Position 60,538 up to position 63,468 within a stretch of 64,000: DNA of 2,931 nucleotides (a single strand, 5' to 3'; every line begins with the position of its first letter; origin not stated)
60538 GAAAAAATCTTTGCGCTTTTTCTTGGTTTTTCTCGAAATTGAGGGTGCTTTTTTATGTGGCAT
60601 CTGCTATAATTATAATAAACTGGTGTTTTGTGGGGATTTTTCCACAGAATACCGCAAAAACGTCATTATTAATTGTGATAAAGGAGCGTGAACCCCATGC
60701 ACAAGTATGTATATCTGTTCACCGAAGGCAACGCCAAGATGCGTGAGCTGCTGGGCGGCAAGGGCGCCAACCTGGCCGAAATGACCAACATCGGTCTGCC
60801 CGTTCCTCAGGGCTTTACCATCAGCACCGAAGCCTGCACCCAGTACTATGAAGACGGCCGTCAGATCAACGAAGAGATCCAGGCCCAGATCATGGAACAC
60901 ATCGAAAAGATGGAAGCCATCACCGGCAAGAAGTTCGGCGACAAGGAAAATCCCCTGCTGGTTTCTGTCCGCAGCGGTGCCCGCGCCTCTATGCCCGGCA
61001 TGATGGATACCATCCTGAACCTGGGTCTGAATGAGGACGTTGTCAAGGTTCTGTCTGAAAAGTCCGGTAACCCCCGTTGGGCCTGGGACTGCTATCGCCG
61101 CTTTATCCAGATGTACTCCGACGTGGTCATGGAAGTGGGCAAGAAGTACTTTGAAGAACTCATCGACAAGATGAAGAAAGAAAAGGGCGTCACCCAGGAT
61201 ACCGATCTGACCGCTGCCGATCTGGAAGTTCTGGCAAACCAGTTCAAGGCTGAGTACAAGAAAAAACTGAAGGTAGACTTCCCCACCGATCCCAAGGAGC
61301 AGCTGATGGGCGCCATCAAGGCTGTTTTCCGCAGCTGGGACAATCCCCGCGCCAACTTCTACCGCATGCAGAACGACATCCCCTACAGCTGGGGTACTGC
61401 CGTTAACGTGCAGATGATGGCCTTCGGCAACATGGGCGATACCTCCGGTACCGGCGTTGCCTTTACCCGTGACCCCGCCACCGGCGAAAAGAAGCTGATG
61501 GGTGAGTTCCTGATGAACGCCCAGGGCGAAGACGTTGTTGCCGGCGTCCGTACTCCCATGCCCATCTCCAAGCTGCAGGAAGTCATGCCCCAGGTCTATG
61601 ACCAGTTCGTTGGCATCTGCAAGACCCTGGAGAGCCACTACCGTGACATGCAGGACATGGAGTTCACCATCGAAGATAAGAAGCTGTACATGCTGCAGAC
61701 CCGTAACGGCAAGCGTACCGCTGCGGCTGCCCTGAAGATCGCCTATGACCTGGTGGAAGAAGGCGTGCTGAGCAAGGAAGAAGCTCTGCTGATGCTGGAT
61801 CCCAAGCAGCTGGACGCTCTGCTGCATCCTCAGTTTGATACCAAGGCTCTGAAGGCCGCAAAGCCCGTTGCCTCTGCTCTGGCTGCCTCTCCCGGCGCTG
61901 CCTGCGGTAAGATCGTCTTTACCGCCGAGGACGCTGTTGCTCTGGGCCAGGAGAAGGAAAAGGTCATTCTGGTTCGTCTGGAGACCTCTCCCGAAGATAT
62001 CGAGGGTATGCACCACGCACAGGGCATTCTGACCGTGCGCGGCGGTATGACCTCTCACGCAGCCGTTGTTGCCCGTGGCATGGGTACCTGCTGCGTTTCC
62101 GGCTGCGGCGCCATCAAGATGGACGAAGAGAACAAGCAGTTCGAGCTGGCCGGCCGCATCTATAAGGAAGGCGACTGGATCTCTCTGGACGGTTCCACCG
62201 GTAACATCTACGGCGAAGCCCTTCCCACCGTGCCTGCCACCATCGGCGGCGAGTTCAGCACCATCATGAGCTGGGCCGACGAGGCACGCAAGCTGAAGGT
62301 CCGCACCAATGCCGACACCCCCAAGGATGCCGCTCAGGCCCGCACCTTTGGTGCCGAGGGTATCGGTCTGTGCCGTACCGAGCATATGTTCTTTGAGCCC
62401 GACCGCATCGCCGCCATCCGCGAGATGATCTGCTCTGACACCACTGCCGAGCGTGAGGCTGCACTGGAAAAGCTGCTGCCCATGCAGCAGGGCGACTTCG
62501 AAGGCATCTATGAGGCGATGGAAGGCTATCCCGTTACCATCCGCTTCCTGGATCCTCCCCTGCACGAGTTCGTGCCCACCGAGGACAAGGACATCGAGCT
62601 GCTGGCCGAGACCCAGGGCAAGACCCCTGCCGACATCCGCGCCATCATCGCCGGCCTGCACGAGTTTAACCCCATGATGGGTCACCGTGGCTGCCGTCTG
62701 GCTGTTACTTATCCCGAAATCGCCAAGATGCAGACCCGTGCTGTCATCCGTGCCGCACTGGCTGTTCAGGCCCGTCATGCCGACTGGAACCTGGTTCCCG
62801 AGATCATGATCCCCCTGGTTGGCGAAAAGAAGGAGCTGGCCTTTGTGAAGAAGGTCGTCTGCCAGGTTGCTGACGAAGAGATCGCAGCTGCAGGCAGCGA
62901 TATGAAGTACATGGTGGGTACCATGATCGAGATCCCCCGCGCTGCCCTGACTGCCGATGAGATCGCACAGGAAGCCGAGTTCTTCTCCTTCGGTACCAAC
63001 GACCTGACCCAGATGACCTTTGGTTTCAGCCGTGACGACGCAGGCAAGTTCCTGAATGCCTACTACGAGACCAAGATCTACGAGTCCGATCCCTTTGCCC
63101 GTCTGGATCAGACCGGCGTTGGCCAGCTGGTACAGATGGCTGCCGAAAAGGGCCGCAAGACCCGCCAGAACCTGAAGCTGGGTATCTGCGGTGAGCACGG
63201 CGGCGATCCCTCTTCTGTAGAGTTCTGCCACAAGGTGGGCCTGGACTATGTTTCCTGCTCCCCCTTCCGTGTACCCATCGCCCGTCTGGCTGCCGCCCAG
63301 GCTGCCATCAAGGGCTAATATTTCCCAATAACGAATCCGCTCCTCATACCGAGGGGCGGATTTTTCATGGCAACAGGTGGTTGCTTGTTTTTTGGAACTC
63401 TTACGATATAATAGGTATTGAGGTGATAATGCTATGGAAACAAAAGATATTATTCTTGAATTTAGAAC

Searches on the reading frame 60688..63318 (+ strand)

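Call 67: search_protein_families(library=pfam, proteins=[window:60688-63318:+], max_evalue=0.001)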
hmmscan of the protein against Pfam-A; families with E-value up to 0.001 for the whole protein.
window:60688-63318:+ (876 aa): 3 families
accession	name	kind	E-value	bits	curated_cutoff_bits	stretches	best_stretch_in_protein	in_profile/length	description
PF02896.24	PEP-utilizers_C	-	2.1e-81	273.7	22.8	1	522-872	6-291/293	PEP-utilising enzyme, PEP-binding domain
PF01326.24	PPDK_N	-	6.2e-57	193.8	27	2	20-291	2-218/328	Pyruvate phosphate dikinase, AMP/ATP-binding domain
PF00391.29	PEP-utilizers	-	1e-24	86.4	23.1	1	423-505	2-72/72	PEP-utilising enzyme, mobile domain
